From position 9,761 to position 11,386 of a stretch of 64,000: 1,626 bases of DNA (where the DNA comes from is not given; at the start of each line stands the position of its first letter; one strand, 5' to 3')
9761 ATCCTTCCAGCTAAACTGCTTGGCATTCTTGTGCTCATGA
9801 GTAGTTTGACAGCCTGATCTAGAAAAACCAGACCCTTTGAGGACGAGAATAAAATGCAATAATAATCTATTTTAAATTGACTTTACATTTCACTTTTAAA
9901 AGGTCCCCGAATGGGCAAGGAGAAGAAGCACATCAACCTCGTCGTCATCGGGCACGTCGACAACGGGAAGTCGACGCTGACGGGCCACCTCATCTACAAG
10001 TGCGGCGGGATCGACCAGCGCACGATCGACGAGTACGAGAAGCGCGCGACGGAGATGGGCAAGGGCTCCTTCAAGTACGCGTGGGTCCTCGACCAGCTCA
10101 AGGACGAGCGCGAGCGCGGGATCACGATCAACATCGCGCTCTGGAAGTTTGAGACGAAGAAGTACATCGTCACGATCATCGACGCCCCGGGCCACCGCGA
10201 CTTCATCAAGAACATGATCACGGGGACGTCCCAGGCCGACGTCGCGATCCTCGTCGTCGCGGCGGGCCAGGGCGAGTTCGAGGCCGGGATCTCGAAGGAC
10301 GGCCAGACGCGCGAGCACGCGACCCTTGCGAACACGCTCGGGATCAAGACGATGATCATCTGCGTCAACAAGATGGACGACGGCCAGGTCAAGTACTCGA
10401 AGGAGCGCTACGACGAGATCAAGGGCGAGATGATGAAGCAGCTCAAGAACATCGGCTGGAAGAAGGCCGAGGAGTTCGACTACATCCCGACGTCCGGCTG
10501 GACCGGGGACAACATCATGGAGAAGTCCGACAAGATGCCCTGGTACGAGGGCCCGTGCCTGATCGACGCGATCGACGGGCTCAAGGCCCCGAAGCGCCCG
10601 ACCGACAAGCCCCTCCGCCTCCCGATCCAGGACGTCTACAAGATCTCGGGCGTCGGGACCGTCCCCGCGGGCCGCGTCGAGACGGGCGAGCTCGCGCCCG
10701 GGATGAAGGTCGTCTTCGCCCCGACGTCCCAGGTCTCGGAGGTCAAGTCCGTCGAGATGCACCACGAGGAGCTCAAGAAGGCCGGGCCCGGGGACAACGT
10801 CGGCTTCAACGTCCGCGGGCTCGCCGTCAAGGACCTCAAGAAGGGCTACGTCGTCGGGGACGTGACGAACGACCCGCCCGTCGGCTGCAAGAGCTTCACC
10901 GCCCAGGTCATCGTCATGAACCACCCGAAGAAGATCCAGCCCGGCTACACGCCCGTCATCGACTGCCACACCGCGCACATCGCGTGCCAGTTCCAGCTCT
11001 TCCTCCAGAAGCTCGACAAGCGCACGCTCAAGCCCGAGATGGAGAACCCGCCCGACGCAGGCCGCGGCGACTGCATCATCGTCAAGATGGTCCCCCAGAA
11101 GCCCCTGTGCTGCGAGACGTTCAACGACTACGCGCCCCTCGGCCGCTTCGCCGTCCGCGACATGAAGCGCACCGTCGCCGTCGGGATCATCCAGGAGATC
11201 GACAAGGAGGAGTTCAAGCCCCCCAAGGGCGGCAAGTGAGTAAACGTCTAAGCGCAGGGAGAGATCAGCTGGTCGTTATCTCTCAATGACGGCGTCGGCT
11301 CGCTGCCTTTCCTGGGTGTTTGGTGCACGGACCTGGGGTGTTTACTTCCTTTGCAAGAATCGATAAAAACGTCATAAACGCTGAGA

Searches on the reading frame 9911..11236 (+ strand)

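Call 30: search_protein_families(library=pfam, max_evalue=0.001, proteins=[window:9911-11236:+])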
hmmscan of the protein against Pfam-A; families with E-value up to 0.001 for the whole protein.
window:9911-11236:+ (442 aa): 6 families
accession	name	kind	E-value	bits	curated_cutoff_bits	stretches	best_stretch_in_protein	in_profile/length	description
PF00009.33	GTP_EFTU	-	4.2e-57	193.2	26.5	1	5-219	1-180/188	Elongation factor Tu GTP binding domain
PF22594.2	GTP-eEF1A_C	-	1.8e-34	118.6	27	1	328-428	1-101/101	GTP-eEF1A C-terminal domain-like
PF03143.23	GTP_EFTU_D3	-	7.4e-25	87.7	27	1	325-430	4-105/106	Elongation factor Tu C-terminal domain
PF03144.31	GTP_EFTU_D2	-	9.3e-17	61.7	30.3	1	249-315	1-72/73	Elongation factor Tu domain 2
PF14578.12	GTP_EFTU_D4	-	0.00022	21.5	23.8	1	254-310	22-80/86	Elongation factor Tu domain 4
PF01926.29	MMR_HSR1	-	0.00052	20.5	21.9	0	11-154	3-113/113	50S ribosome-binding GTPase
